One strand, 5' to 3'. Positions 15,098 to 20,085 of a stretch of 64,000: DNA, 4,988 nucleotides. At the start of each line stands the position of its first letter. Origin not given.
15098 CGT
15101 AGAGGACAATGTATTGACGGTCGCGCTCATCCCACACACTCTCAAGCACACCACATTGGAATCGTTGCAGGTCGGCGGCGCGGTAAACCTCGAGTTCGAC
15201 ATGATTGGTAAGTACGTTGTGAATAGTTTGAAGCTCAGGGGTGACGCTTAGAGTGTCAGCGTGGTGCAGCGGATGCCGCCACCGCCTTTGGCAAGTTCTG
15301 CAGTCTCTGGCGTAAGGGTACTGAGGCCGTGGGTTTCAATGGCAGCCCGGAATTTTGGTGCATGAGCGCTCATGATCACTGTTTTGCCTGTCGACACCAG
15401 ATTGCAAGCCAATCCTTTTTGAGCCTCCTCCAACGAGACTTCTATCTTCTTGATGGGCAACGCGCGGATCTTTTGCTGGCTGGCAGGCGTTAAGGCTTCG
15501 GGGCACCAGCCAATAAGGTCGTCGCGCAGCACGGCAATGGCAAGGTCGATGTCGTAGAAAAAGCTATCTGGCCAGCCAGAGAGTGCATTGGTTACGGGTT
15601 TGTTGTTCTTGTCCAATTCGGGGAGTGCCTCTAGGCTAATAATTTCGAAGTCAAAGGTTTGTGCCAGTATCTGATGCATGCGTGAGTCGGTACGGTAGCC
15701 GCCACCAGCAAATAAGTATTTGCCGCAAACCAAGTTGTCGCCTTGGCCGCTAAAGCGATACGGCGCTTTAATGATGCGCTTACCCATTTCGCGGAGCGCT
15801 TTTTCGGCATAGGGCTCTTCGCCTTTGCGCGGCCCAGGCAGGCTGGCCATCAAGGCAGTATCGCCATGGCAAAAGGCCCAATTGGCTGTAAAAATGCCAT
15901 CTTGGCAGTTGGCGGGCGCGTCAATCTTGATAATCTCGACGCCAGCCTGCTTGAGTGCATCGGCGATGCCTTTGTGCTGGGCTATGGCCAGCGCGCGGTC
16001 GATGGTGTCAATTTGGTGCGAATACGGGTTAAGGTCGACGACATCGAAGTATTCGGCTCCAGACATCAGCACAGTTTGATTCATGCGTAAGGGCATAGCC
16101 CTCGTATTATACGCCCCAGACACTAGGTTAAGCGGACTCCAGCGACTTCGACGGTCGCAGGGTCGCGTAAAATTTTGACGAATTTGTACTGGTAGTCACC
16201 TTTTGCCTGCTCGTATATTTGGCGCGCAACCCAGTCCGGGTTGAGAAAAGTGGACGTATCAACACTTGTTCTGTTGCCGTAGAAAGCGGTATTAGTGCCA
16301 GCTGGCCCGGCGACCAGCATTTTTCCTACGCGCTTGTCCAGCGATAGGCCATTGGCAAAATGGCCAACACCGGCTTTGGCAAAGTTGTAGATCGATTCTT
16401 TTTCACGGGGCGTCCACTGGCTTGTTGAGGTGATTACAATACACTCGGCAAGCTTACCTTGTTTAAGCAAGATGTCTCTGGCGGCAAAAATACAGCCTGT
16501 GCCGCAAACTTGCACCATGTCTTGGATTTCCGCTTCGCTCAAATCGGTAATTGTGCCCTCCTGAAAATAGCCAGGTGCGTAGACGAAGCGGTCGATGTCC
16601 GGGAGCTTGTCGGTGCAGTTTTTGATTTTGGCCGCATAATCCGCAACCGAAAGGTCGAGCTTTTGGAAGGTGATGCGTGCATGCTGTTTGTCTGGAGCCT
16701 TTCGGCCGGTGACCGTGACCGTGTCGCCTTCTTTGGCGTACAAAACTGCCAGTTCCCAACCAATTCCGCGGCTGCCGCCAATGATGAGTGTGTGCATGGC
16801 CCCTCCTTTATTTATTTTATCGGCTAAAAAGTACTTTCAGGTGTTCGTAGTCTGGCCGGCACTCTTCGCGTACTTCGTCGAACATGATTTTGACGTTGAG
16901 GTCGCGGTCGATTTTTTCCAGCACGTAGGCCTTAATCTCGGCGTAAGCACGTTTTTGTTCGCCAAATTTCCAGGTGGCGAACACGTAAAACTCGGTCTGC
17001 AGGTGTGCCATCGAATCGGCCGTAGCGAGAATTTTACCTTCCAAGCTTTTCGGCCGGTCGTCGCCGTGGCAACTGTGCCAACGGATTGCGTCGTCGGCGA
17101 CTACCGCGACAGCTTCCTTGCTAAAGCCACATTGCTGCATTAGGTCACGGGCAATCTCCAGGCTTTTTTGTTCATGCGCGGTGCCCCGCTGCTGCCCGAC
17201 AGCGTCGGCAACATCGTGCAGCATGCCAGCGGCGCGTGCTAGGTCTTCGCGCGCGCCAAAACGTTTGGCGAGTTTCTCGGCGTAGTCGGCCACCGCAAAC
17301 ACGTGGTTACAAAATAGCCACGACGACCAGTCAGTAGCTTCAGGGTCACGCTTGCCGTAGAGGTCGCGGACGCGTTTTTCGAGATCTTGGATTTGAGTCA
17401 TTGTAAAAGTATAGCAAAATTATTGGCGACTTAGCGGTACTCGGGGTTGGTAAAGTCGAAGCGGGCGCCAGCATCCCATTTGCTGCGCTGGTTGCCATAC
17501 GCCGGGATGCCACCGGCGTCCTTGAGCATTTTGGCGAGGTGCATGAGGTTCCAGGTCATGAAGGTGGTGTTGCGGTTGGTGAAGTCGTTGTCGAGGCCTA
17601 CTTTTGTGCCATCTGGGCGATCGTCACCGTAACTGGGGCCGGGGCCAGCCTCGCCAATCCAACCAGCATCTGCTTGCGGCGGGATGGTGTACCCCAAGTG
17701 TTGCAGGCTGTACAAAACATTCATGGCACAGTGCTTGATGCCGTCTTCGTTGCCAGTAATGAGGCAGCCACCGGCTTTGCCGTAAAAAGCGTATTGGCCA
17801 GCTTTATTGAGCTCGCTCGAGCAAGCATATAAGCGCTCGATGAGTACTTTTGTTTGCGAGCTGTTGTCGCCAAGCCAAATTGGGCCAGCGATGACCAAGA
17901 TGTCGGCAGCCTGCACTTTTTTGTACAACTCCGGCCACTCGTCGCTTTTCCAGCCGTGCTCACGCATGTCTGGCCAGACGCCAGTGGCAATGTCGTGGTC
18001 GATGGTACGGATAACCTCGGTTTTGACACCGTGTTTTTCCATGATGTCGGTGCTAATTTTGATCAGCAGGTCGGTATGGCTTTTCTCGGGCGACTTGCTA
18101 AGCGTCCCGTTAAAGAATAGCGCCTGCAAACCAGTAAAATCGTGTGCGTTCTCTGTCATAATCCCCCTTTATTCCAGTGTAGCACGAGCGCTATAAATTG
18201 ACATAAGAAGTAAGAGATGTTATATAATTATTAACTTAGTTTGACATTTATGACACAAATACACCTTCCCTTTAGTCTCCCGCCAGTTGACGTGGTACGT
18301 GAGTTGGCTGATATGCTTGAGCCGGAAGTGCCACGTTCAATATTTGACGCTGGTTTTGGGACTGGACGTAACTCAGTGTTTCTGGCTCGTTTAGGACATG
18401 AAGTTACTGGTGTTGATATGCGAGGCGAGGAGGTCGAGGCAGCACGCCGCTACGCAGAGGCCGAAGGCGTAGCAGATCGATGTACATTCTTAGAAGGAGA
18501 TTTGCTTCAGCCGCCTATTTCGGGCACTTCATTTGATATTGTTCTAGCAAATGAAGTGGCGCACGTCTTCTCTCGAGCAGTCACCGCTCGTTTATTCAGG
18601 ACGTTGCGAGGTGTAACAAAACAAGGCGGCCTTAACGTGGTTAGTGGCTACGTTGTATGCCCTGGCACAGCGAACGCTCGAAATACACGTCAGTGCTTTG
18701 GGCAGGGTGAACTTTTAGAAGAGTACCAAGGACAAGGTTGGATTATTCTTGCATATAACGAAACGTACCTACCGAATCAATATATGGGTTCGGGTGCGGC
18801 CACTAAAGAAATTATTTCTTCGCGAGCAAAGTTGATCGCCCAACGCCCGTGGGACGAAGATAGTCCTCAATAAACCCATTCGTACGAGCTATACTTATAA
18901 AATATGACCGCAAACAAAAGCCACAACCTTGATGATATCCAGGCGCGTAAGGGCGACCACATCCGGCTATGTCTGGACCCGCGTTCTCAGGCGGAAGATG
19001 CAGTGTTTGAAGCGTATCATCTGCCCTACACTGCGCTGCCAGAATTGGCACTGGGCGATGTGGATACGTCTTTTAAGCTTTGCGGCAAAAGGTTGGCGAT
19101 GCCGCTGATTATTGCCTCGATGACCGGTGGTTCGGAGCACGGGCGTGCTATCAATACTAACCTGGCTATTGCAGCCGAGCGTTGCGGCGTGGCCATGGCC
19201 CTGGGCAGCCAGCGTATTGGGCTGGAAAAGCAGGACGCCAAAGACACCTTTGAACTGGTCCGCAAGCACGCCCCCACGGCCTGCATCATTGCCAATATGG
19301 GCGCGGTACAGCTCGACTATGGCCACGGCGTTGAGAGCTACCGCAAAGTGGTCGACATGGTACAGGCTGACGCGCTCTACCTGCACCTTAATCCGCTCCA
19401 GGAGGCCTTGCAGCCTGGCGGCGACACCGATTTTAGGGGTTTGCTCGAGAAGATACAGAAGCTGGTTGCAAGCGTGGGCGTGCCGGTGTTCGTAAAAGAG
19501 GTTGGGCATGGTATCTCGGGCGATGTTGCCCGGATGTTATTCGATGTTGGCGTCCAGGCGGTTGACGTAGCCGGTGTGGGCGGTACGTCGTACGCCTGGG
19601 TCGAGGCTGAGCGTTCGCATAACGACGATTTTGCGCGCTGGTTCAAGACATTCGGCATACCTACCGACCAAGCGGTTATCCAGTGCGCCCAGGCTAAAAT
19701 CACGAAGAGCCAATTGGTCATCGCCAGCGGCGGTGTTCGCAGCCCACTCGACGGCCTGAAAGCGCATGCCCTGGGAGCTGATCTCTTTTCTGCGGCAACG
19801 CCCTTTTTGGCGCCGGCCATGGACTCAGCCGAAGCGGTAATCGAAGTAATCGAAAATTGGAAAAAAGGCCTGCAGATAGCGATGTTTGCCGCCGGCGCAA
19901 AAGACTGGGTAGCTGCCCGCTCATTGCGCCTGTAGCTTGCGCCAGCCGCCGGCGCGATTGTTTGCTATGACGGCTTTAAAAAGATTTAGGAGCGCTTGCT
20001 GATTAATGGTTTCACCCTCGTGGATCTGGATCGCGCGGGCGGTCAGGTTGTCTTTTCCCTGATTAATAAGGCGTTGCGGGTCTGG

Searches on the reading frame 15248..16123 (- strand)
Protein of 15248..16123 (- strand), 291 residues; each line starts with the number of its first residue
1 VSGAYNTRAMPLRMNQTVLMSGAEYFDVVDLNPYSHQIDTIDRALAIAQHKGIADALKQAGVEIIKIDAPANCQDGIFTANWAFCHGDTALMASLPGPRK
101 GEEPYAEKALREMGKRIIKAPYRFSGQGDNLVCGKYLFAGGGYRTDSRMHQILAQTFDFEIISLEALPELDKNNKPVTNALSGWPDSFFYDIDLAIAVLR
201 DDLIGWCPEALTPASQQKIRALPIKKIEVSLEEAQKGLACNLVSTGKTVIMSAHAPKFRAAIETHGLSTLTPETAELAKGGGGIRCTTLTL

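Call 88: search_protein_families(library=pfam, proteins=[window:15248-16123:-], max_evalue=0.001)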
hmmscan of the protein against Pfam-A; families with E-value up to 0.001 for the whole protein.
window:15248-16123:- (291 aa): 1 family
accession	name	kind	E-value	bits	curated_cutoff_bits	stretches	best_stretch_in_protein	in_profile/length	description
PF19420.4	DDAH_eukar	-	1.2e-10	41.6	23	1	41-289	23-288/291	N,N dimethylarginine dimethylhydrolase, eukaryotic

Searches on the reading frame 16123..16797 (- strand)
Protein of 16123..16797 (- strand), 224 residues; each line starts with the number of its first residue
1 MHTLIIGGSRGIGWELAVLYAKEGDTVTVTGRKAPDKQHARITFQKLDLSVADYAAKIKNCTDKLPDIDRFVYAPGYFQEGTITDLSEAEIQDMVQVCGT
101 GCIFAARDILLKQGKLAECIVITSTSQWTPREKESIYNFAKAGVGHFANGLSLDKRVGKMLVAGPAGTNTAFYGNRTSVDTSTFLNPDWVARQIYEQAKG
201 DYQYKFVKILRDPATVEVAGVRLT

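Call 88: search_protein_families(library=pfam, proteins=[window:16123-16797:-], max_evalue=0.001)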
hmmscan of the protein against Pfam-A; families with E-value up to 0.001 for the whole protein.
window:16123-16797:- (224 aa): 2 families
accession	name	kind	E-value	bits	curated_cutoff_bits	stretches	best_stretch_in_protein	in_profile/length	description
PF00106.31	adh_short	-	7.6e-16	58.6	26.6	1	3-158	3-170/195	short chain dehydrogenase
PF13561.12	adh_short_C2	-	1.8e-09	38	27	1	10-151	6-157/236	Enoyl-(Acyl carrier protein) reductase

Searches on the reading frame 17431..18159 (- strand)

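Call 88: search_protein_families(library=pfam, proteins=[window:17431-18159:-], max_evalue=0.001)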
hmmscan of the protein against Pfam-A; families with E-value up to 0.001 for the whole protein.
window:17431-18159:- (242 aa): 1 family
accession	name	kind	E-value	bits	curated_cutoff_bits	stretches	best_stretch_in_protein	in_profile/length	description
PF03358.20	FMN_red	-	2.9e-13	50.1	24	1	14-162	4-142/152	NADPH-dependent FMN reductase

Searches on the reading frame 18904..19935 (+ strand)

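Call 88: search_protein_families(library=pfam, proteins=[window:18904-19935:+], max_evalue=0.001)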
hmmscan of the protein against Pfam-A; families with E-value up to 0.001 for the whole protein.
window:18904-19935:+ (343 aa): 3 families
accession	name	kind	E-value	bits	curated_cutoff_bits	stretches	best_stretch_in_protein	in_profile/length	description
PF01070.24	FMN_dh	-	7.1e-17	61.9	24.9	2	182-335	208-340/350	FMN-dependent dehydrogenase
PF01645.23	Glu_synthase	-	5.8e-07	29.4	20.4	1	180-302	191-308/369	Conserved region in glutamate synthase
PF00478.31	IMPDH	-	3.6e-05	23.4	25.6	1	206-294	156-232/345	IMP dehydrogenase / GMP reductase domain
